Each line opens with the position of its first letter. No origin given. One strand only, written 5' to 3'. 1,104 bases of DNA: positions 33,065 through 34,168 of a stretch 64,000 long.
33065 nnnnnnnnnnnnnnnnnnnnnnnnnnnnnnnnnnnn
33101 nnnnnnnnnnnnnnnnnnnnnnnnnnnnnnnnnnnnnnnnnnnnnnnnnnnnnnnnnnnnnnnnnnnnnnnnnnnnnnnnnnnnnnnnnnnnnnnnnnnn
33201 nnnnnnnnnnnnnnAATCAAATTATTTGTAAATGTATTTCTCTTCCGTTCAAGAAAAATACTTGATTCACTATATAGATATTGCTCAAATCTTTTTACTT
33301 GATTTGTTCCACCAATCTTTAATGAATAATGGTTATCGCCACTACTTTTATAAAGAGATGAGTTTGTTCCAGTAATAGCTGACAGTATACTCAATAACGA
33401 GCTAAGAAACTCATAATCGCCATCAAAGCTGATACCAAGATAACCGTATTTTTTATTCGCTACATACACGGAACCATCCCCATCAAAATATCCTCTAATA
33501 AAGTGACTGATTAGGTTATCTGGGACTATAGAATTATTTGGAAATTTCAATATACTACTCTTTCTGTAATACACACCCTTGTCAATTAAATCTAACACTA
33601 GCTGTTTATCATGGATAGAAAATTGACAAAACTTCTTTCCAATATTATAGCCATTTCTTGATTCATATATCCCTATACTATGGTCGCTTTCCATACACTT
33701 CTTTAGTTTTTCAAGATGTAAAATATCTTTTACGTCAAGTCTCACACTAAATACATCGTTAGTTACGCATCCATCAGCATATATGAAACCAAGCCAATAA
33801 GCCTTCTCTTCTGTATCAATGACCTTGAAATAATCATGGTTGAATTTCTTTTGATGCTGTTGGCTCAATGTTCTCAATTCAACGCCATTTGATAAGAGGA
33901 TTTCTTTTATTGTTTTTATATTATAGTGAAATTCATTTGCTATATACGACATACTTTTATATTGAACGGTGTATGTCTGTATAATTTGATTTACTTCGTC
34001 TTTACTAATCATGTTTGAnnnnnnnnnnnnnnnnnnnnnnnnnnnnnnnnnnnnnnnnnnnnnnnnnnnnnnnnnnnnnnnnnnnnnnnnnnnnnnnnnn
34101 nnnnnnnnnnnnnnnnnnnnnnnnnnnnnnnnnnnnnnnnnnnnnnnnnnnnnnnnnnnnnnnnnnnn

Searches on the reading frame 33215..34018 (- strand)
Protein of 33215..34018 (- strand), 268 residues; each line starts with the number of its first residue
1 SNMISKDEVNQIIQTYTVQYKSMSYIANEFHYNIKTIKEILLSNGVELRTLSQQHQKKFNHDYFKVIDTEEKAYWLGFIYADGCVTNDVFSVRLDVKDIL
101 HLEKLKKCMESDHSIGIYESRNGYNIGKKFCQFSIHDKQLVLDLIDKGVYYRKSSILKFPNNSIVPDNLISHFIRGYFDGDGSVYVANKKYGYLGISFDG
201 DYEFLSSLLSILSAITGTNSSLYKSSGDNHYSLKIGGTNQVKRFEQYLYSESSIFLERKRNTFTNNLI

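Call 48: search_protein_families(library=pfam, alignment_id=A3, max_evalue=0.001)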
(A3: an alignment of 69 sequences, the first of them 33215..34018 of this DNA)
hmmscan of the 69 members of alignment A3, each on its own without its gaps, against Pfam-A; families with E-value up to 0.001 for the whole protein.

A. member 1, window:33215-34018:- (268 aa): 1 family
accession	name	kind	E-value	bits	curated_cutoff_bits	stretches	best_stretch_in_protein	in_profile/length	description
PF14528.11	LAGLIDADG_3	-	6.5e-11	42.8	22.5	1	171-247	4-80/82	LAGLIDADG-like domain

B. families by the number of members that match (of 69 scanned): 50 families (the first 25 are shown)
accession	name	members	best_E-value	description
PF11645.14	PDDEXK_5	2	7.4e-34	PD-(D/E)XK endonuclease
PF02086.21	MethyltransfD12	2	3.1e-19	D12 class N6 adenine-specific DNA methyltransferase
PF14528.11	LAGLIDADG_3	2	5.7e-12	LAGLIDADG-like domain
PF13238.12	AAA_18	2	0.0007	AAA domain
PF11443.14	DUF2828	1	9.2e-50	Domain of unknown function (DUF2828)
PF02882.25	THF_DHG_CYH_C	1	9.3e-45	Tetrahydrofolate dehydrogenase/cyclohydrolase, NAD(P)-binding domain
PF07733.18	DNA_pol3_alpha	1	1.5e-43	Bacterial DNA polymerase III alpha NTPase domain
PF18907.5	DUF5662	1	7.6e-36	Family of unknown function (DUF5662)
PF01981.21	PTH2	1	9.4e-33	Peptidyl-tRNA hydrolase PTH2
PF02511.20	Thy1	1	4.6e-31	Thymidylate synthase complementing protein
PF08719.17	NADAR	1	8.9e-29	NADAR domain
PF00709.27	Adenylsucc_synt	1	5.8e-28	Adenylosuccinate synthetase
PF12705.13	PDDEXK_1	1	3.7e-26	PD-(D/E)XK nuclease superfamily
PF04446.17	Thg1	1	8.3e-25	tRNAHis guanylyltransferase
PF13671.12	AAA_33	1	1.2e-24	AAA domain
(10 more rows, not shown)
